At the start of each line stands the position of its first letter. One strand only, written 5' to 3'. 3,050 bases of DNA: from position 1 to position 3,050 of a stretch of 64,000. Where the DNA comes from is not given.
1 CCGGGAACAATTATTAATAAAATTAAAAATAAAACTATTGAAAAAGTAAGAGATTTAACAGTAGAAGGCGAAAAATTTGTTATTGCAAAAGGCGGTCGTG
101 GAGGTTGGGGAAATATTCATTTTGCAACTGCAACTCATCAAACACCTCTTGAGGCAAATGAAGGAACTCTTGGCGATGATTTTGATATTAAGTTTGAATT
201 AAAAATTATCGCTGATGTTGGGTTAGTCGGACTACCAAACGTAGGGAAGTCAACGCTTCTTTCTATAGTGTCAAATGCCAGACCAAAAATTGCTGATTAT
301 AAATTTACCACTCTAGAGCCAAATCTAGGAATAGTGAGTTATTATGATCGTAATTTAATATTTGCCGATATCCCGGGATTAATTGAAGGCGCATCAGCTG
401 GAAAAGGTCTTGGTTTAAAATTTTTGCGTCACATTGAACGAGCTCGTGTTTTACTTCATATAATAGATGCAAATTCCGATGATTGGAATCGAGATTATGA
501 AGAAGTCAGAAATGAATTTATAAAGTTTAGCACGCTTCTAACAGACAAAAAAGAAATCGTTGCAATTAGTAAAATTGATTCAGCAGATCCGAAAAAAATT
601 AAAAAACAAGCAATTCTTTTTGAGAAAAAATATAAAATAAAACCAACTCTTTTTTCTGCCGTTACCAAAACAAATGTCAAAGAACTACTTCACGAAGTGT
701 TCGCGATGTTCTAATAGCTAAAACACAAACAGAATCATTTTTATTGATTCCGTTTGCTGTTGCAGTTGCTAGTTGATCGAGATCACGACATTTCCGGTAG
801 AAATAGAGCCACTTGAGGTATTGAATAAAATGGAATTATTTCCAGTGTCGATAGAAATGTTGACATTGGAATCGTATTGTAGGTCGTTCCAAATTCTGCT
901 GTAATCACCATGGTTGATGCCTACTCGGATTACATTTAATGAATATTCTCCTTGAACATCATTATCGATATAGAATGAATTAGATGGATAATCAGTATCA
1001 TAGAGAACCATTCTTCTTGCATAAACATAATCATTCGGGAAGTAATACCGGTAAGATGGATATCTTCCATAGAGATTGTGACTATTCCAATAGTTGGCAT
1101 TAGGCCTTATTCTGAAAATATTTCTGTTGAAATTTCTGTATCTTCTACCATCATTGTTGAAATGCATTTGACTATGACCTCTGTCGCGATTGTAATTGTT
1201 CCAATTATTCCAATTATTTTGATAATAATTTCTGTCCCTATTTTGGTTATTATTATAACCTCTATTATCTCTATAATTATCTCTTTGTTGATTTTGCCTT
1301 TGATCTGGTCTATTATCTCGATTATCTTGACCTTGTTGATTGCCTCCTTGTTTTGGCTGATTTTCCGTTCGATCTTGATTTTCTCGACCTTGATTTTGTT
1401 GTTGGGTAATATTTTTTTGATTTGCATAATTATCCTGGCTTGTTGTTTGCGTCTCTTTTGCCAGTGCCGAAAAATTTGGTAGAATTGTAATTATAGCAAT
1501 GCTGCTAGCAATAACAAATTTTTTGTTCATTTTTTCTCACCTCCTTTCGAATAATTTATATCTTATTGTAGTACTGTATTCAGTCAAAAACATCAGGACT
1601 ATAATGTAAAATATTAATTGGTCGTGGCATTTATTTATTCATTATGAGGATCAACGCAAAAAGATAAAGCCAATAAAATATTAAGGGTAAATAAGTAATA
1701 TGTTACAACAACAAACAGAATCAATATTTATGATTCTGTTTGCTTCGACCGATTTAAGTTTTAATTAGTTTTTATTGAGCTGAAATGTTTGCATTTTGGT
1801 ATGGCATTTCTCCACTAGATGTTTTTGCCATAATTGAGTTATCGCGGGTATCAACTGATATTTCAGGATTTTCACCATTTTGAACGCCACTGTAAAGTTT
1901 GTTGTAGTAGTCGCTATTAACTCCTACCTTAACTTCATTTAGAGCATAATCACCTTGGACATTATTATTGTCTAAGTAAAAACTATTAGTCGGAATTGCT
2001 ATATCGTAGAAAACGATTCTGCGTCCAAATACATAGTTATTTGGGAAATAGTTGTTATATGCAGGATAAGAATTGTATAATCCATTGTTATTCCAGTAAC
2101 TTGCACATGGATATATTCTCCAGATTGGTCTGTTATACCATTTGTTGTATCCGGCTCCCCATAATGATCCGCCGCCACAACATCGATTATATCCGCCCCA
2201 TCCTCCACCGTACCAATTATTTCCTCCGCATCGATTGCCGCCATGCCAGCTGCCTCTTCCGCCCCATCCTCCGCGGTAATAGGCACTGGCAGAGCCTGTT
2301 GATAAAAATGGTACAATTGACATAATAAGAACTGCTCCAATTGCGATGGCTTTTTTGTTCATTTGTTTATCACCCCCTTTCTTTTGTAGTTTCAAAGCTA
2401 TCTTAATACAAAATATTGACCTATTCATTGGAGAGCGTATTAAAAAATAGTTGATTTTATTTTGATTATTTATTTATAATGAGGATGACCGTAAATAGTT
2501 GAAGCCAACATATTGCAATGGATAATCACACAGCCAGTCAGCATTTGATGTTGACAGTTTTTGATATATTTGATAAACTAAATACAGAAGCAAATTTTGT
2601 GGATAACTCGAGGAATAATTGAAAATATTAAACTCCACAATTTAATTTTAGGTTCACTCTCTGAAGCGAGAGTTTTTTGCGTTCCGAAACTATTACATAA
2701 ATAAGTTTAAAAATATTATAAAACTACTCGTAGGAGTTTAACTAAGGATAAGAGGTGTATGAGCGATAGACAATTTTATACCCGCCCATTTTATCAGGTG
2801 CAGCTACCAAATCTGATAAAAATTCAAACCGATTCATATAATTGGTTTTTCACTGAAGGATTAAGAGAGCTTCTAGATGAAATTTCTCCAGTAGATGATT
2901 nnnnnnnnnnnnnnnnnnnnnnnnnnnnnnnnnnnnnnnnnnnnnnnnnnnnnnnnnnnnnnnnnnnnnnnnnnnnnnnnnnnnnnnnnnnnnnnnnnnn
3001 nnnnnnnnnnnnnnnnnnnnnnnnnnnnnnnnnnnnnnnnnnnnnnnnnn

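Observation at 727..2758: Tandem duplicated cassette: terminator, secreted low-complexity protein with shared C-terminal domain, and a conserved upstream motif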

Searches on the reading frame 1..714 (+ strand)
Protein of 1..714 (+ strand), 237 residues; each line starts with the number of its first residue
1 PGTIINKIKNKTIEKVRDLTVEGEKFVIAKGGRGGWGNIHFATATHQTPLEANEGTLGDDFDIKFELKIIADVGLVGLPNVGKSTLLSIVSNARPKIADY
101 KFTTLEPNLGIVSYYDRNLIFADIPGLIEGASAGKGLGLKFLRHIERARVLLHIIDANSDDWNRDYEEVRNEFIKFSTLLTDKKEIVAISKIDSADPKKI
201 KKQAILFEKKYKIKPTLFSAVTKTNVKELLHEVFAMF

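Call 18: search_protein_families(library=pfam, proteins=[window:1-714:+])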
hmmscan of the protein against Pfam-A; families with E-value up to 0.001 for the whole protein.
window:1-714:+ (237 aa): 4 families
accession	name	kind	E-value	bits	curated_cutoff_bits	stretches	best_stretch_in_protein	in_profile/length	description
PF01926.29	MMR_HSR1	-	1e-25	90.5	21.9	1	72-189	1-111/113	50S ribosome-binding GTPase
PF01018.28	GTP1_OBG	-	2.4e-14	53.7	27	1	2-69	90-155/155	GTP1/OBG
PF02421.24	FeoB_N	-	1.2e-13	51.3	27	1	73-232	3-155/156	Ferrous iron transport protein B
PF04670.18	Gtr1_RagA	-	0.0008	19.3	22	0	75-219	4-146/232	Gtr1/RagA G protein conserved region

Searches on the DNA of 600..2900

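Call 12: search_rna_families(source=window, start=600, end=2900, threshold=evalue, max_evalue=10)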
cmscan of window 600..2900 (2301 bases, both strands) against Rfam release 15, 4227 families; matches with E-value up to 10: 5.
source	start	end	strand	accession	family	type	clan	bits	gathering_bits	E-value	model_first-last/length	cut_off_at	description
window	1185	1266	+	RF00033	MicF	Gene; antisense;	-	20.9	79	6.3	1-94/94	no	MicF RNA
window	944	1008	-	RF01279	snoR53Y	Gene; snRNA; snoRNA; CD-box;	CL00080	17.4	43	9.8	1-76/76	no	Small nucleolar RNA snoR53Y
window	2556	2607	+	RF02956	DUF2693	Gene; sRNA;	-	17.3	81.3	2.2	1-165/165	no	DUF2693 RNA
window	2703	2787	-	RF01194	sn2903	Gene; snRNA; snoRNA; CD-box;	CL00066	17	50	2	1-91/91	no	Small nucleolar RNA sn2903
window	916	1001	-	RF01222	sn2417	Gene; snRNA; snoRNA; CD-box;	-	16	80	4.1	1-123/123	no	Small nucleolar RNA sn2417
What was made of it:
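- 1631..1690 (-): Conserved upstream block of gene A (core 1631-1673), 100 nt upstream of the ATG. It is a presumed promoter or operator element. No Rfam hit (call 12).
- On Known RNA families (riboswitch or leader) for the conserved upstream block or 5' UTR: There is no Rfam match better than E=2 in 600-2900 (call 12).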

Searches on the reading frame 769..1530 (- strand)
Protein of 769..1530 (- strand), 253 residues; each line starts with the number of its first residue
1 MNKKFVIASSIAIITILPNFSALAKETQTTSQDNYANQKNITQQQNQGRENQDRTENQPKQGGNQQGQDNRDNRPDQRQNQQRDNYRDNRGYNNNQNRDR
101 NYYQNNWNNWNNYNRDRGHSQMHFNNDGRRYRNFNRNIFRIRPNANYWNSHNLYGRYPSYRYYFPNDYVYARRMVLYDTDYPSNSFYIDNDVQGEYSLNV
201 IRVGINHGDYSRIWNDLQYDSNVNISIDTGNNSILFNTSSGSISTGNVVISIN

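Call 10: search_protein_families(library=pfam, proteins=[window:769-1530:-], max_evalue=1)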
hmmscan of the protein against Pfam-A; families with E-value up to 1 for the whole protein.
window:769-1530:- (253 aa): 1 family
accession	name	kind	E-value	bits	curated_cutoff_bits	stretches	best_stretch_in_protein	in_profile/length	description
PF22251.1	PFF1_TM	-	0.078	12.9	32.3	1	11-105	104-205/300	Vacuolar membrane protease, transmembrane domain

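Call 11: search_protein_families(library=ncbifam, proteins=[window:769-1530:-], max_evalue=1)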
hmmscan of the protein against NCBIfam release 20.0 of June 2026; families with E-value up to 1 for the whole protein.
window:769-1530:- (253 aa): 0 families

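Call 46: predict_structure(alignment_id=A6)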
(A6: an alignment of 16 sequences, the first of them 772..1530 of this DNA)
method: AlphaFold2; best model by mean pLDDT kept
length: 253 residues; sequences in the alignment: 16
mean_pLDDT: 56.1   pTM: 0.43
mean pLDDT of the five models: 56.1, 49.3, 47.8, 47.1, 45.5
residues with pLDDT >= 90: 0; 70-90: 82; 50-70: 40; < 50: 131
segments of 3 or more residues with pLDDT < 50: 1-3, 6-17, 19-50, 52-58, 60-74, 76-87, 89-137
pLDDT, mean of each block of 10 residues (from residue 1): 46 44 39 41 46 47 41 43 43 38 33 33 35 45 74 67 60 85 82 66 87 76 73 76 79 74
secondary structure, 60 per line:
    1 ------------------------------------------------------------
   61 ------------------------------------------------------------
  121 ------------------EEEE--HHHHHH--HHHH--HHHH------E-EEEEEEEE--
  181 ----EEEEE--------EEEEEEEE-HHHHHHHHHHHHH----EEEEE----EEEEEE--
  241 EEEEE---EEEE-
elements in order: E139-142 H145-150 H153-156 H159-162 E171-178 E185-189 E198-205 H207-219 E224-228 E233-238 E241-245 E249-252
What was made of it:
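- Residues 1-137 of A are disordered in the full-length model (call 46).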

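Call 51: fold_search(model_id=the predicted structure, library=pdb)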
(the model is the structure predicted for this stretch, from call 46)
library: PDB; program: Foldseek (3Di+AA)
matches with E <= 10: 148; with E <= 0.001: 0
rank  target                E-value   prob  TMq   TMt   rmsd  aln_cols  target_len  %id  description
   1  7tcb_D                3.3e-01  0.28  0.14  0.19   4.7        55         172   18  Crystal Structure of the YaeQ Family Protein VPA0551 from Vibrio parahaemolyticus (released 2022-01-05)
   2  2ot9                  4.3e-01  0.25  0.15  0.19   6.1        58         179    9  Crystal structure of YaeQ protein from Pseudomonas syringae (released 2007-03-13)
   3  7tcb_C                4.8e-01  0.23  0.14  0.19   4.4        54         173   18  Crystal Structure of the YaeQ Family Protein VPA0551 from Vibrio parahaemolyticus (released 2022-01-05)
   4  7tcb_A                7.9e-01  0.16  0.14  0.19   4.8        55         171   18  Crystal Structure of the YaeQ Family Protein VPA0551 from Vibrio parahaemolyticus (released 2022-01-05)
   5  7tcb_B                1.2e+00  0.16  0.14  0.19   4.5        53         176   15  Crystal Structure of the YaeQ Family Protein VPA0551 from Vibrio parahaemolyticus (released 2022-01-05)
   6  8q2d_A                1.3e+00  0.02  0.08  0.12  15.6       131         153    7  Crystal structure of the E. coli PqiC Lipoprotein residues 17-187 (released 2023-09-20)
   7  2g3w_A                1.4e+00  0.18  0.15  0.21   5.4        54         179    6  The Crystal Structure of YaeQ Protein from Xanthomonas axonopodis pv. citri (released 2007-02-27)
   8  3c0u_B                1.7e+00  0.16  0.15  0.20   4.7        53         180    8  Crystal structure of E.coli yaeQ protein (released 2008-01-29)
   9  6gxc_A                1.7e+00  0.08  0.12  0.05   4.4        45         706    9  Bacterial oligosaccharyltransferase PglB in complex with an inhibitory peptide and a reactive lipid-linked oligosaccha (released 2018-11-14)
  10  5ogl_A                1.7e+00  0.08  0.12  0.05   4.2        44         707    9  Structure of bacterial oligosaccharyltransferase PglB in complex with an acceptor peptide and an lipid-linked oligosac (released 2017-10-25)
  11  8q2d_B                1.7e+00  0.01  0.08  0.12  15.2       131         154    6  Crystal structure of the E. coli PqiC Lipoprotein residues 17-187 (released 2023-09-20)
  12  5ixa_A                2.0e+00  0.13  0.18  0.18  12.9        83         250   14  HCMV DNA polymerase processivity subunit UL44 at neutral pH and low salt (released 2016-11-30)
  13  7wn7_A                2.0e+00  0.03  0.12  0.12  12.2        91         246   14  Crystal structure of HearNPV P26 (released 2022-11-23)
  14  6osx                  2.1e+00  0.01  0.08  0.11  15.3       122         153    6  Crystal structure of uncharacterized protein ECL_02694 (released 2019-05-15)
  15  8a22_Ae               2.3e+00  0.18  0.10  0.10   5.5        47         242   13  Structure of the mitochondrial ribosome from Polytomella magna (released 2022-11-16)
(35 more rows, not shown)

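Call 69: fold_search(model_id=the predicted structure, library=viral)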
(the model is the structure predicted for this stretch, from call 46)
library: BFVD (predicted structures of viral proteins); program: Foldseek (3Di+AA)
matches with E <= 10: 31; with E <= 0.001: 0
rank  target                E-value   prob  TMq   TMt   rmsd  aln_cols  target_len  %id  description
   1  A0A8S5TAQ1            2.1e-02  0.72  0.15  0.12  16.4       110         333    8  Uncharacterized protein [Siphoviridae sp. ctwuP1]
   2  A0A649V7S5            8.9e-01  0.06  0.11  0.23  12.0        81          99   12  (no name in the UniProt tables at hand)
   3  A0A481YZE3            9.5e-01  0.21  0.15  0.28   5.1        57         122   10  Uncharacterized protein [Marseillevirus LCMAC202]
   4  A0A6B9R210            1.8e+00  0.38  0.10  0.27   0.7        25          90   24  (no name in the UniProt tables at hand)
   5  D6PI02                2.0e+00  0.30  0.11  0.47   1.4        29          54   24  Uncharacterized protein [uncultured phage MedDCM-OCT-S05-C243]
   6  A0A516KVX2            2.0e+00  0.05  0.13  0.07  14.3       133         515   12  (no name in the UniProt tables at hand)
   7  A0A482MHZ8            2.0e+00  0.03  0.11  0.20  13.4       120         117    8  Uncharacterized protein [Nodularia phage vB_NspS-kac65v161]
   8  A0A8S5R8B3            2.4e+00  0.06  0.10  0.04   6.4        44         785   23  Uncharacterized protein [virus sp. ctLGd4]
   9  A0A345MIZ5            2.4e+00  0.05  0.11  0.19  11.0        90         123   11  Uncharacterized protein [Gordonia phage Daredevil]
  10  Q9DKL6                2.5e+00  0.23  0.10  0.25   0.9        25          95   12  Uncharacterized protein [Spodoptera frugiperda ascovirus 1a]
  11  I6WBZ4                2.7e+00  0.12  0.12  0.12   6.3        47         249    8  Uncharacterized protein [Aeromonas phage CC2]
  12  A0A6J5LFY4            2.7e+00  0.04  0.07  0.02   7.1        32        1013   25  Intramolecular chaperone auto-processing domain containing protein [uncultured Caudovirales phage]
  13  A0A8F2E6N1            2.9e+00  0.11  0.11  0.16   4.8        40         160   10  Uncharacterized protein [Streptomyces phage KimJongPhill]
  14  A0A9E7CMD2            3.1e+00  0.12  0.09  0.31   3.2        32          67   12  Uncharacterized protein [Escherichia phage ZL19]
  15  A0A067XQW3            3.3e+00  0.11  0.11  0.36   9.3        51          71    8  (no name in the UniProt tables at hand)
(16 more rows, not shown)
